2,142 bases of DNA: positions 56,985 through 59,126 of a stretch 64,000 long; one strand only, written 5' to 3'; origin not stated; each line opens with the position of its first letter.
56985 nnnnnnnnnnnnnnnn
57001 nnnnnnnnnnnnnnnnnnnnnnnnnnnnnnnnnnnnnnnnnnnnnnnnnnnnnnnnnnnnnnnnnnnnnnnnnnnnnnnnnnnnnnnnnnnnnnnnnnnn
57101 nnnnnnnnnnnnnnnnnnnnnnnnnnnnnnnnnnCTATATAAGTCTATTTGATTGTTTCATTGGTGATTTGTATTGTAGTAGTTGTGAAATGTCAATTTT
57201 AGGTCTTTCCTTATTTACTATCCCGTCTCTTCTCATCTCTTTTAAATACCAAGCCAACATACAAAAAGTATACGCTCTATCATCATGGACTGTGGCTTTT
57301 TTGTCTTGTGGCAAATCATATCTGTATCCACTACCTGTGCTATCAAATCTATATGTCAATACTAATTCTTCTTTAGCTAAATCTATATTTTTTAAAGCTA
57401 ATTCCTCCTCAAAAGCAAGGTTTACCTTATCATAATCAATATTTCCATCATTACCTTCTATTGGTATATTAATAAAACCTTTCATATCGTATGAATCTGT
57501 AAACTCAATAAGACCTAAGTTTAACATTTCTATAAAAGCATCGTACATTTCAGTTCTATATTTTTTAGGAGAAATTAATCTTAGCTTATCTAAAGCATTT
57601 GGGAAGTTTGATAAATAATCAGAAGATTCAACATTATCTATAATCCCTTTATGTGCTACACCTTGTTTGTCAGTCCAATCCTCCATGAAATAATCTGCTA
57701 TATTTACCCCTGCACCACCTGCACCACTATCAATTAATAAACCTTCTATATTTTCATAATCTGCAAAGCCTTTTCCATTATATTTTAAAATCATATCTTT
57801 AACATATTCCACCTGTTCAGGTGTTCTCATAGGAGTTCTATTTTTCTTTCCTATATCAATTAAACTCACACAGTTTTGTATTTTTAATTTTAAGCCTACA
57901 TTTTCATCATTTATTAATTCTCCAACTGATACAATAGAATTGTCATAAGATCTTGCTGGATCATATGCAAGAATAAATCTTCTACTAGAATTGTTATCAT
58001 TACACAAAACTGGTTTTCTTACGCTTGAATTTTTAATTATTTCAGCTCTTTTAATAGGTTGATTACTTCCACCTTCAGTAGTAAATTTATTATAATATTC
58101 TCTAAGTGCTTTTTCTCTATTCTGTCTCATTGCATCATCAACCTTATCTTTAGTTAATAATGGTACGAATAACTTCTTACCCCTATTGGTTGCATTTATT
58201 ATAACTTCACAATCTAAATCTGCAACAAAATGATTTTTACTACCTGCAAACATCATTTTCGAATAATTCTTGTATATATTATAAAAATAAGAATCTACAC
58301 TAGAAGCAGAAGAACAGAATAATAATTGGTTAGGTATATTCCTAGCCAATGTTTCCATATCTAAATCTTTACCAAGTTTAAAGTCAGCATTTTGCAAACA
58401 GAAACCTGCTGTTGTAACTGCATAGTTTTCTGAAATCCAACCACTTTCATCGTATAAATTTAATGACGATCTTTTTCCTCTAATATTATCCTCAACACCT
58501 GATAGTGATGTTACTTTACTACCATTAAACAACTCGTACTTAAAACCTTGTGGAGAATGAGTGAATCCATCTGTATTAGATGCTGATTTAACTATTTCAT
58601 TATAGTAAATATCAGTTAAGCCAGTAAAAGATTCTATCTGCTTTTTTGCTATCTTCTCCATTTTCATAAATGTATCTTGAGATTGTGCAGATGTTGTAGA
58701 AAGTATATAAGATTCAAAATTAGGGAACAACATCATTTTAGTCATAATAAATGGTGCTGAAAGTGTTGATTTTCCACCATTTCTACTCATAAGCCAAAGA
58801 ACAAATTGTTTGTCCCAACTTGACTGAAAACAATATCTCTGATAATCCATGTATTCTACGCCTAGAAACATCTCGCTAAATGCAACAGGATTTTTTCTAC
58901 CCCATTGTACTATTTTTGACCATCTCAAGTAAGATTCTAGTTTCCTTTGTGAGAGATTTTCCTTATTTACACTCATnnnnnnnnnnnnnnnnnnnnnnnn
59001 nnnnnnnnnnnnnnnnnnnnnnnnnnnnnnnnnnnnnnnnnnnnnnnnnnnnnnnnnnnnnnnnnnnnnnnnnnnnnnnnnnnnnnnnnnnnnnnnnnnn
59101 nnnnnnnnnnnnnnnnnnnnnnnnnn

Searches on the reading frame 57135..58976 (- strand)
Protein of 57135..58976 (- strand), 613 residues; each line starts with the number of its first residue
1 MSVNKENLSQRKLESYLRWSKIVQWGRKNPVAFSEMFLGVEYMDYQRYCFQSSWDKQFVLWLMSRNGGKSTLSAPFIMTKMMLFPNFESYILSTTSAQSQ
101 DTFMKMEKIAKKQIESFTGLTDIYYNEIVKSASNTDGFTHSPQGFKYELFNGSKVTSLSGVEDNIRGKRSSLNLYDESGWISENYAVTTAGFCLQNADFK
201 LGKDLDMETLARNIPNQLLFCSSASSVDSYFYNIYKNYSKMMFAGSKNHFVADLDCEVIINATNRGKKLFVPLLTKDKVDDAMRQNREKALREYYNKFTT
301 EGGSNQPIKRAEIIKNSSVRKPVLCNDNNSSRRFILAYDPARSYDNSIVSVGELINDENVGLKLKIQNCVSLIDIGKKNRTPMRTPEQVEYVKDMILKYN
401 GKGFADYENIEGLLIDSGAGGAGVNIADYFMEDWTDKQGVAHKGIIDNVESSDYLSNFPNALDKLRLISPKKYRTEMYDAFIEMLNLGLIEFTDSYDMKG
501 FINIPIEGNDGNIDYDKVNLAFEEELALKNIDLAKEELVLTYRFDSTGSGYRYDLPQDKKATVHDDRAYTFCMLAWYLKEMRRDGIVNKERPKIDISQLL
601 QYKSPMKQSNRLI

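Call 45: search_dna_similar(query=window:57135-58976:-, collection=phages, mode=protein, max_rows=15, max_evalue=0.00001)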
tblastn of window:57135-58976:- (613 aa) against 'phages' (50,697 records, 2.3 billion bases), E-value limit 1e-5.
Records with a match: 27; places in all: 27; records where one place covers at least 80% of the query: 0.
Best place of each record, by identity: <60% 27.
By first word of the organism name: Bacillus 22; Thomasclavelia 2; Microcystis 1; Mammaliicoccus 1; Clostridium 1.
By host as written in the record: Bacillus anthracis ST-1 4; Bacillus megaterium Km 4; Bacillus megaterium Km Sp- 4; Bacillus cereus 4; Bacillus cereus ATCC 27348 4; Bacillus cereus BGSC 6E1 2; Thomasclavelia ramosa YY17 2; Microcystis aeruginosa FACHB-942 1; and 2 more.
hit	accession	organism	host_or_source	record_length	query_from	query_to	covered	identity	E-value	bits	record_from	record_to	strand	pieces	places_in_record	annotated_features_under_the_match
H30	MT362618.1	Microcystis phage MaeS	Microcystis aeruginosa FACHB-942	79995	11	308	49%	25.4%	4e-9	66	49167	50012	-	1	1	hypothetical protein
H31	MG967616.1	Bacillus phage v_B-Bak1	Bacillus anthracis ST-1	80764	11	255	40%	26.7%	8e-12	75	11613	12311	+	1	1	terminase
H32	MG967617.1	Bacillus phage v_B-Bak6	Bacillus anthracis ST-1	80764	11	255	40%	26.7%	8e-12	75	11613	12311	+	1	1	terminase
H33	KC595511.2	Bacillus phage Basilisk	Bacillus cereus BGSC 6E1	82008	11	255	40%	26.7%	8e-12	75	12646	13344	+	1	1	terminase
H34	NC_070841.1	Bacillus phage Basilisk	Bacillus cereus BGSC 6E1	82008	11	255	40%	26.7%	8e-12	75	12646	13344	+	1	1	terminase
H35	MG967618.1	Bacillus phage v_B-Bak10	Bacillus anthracis ST-1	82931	11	255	40%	26.7%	8e-12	75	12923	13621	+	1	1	terminase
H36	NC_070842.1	Bacillus phage v_B-Bak10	Bacillus anthracis ST-1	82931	11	255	40%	26.7%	8e-12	75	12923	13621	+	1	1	terminase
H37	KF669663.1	Bacillus phage Staley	Bacillus megaterium Km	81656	14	255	39%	26.4%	1e-12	77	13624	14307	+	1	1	terminase large subunit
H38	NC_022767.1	Bacillus phage Staley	Bacillus megaterium Km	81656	14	255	39%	26.4%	1e-12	77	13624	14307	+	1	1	terminase large subunit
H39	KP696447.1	Bacillus phage Stahl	Bacillus megaterium Km Sp-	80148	14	255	39%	26.4%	2e-12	77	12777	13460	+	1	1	terminase large subunit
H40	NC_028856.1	Bacillus phage Stahl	Bacillus megaterium Km Sp-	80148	14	255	39%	26.4%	2e-12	77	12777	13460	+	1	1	terminase large subunit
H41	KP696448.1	Bacillus phage Stills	Bacillus megaterium Km Sp-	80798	22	255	38%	27.3%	2e-12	77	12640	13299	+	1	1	terminase large subunit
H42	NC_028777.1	Bacillus phage Stills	Bacillus megaterium Km Sp-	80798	22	255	38%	27.3%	2e-12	77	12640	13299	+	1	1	terminase large subunit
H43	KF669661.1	Bacillus phage Slash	Bacillus megaterium Km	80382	22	255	38%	27.3%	5e-12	76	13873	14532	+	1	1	terminase large subunit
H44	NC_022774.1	Bacillus phage Slash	Bacillus megaterium Km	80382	22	255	38%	27.3%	5e-12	76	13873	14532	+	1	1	terminase large subunit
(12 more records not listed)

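Call 46: search_protein_families(library=phrogs, proteins=[window:57135-58976:-], max_evalue=0.00001)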
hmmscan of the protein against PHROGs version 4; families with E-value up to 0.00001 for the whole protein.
window:57135-58976:- (613 aa): 3 families
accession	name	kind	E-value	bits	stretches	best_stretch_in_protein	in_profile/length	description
phrog_15503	-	unknown function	7.1e-09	36.4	1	5-182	30-196/245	-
phrog_9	-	head and packaging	1.2e-07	32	1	59-184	226-335/812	terminase large subunit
phrog_5989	-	head and packaging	7.1e-07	29.7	1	37-183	128-265/347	terminase large subunit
